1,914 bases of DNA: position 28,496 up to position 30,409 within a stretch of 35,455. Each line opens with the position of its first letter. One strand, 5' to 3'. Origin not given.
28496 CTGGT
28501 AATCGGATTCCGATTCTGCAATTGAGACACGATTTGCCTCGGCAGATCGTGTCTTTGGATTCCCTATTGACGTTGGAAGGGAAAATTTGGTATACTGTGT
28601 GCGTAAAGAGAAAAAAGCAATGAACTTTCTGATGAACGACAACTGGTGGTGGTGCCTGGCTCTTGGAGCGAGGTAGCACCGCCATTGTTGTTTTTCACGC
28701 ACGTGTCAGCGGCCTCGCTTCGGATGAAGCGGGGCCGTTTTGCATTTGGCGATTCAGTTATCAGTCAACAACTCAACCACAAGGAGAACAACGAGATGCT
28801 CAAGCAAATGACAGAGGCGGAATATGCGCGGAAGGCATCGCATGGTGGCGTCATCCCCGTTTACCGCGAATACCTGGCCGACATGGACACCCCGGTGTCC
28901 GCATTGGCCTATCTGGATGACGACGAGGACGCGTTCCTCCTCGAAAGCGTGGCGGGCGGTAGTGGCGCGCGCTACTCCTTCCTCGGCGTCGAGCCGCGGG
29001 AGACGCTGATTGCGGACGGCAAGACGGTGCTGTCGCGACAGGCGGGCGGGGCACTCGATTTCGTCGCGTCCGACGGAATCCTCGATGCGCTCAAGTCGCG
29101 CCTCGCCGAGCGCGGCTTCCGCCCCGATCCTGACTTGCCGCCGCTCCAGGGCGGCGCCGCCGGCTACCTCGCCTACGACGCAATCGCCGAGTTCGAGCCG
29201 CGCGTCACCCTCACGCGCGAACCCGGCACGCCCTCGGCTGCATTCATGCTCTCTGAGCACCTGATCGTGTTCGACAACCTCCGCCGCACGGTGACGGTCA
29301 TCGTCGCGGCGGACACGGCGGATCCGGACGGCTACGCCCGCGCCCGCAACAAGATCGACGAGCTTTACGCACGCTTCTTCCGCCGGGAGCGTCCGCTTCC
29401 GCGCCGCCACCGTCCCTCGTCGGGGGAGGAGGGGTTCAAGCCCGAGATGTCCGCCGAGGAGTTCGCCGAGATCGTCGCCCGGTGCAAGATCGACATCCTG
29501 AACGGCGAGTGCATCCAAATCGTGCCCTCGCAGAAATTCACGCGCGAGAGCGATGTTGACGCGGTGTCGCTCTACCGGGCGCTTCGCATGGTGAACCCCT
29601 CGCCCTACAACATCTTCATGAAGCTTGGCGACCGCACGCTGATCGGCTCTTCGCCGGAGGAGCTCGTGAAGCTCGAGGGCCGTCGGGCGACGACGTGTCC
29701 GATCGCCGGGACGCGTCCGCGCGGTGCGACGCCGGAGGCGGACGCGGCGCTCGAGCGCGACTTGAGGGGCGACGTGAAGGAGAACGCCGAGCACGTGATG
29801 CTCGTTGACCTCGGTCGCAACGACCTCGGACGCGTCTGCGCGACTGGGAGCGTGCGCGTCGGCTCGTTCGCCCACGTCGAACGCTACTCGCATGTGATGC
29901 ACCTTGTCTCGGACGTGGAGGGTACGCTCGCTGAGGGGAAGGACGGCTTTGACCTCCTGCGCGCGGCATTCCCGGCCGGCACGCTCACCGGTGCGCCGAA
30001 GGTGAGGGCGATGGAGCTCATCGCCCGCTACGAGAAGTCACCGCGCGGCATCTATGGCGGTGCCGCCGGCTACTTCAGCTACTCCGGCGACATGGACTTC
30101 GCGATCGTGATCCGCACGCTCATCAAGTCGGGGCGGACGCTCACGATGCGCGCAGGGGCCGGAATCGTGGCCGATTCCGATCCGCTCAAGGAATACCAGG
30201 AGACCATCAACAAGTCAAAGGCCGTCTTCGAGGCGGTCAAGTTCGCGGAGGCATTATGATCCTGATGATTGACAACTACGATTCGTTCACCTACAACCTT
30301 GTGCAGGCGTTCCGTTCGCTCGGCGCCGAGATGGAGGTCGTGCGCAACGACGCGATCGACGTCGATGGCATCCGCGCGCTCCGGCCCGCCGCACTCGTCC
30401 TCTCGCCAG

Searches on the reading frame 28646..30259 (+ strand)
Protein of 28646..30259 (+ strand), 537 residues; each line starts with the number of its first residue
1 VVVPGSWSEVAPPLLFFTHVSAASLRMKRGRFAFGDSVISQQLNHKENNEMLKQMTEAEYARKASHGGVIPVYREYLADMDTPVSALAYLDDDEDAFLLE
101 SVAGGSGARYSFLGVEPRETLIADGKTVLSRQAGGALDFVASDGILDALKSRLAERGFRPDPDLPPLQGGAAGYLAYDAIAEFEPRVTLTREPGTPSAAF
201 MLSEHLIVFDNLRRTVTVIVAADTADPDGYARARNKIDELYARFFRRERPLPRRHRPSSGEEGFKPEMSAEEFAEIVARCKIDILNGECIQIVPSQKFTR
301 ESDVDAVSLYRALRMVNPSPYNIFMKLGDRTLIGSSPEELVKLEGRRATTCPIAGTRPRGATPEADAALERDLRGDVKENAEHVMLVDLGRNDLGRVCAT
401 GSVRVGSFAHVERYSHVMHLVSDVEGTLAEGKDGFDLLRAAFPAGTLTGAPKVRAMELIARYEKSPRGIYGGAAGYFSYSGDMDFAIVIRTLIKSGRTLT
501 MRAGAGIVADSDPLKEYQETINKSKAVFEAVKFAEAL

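Call 61: search_protein_families(library=pfam, proteins=[window:28646-30259:+], max_evalue=0.01)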
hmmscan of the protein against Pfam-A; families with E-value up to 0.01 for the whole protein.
window:28646-30259:+ (537 aa): 2 families
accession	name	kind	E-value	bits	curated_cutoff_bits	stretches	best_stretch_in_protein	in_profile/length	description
PF00425.24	Chorismate_bind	-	3.9e-89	299.1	27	1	270-523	2-257/257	chorismate binding enzyme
PF04715.19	Anth_synt_I_N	-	1.9e-30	106.4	23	1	79-218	1-140/140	Anthranilate synthase component I, N terminal region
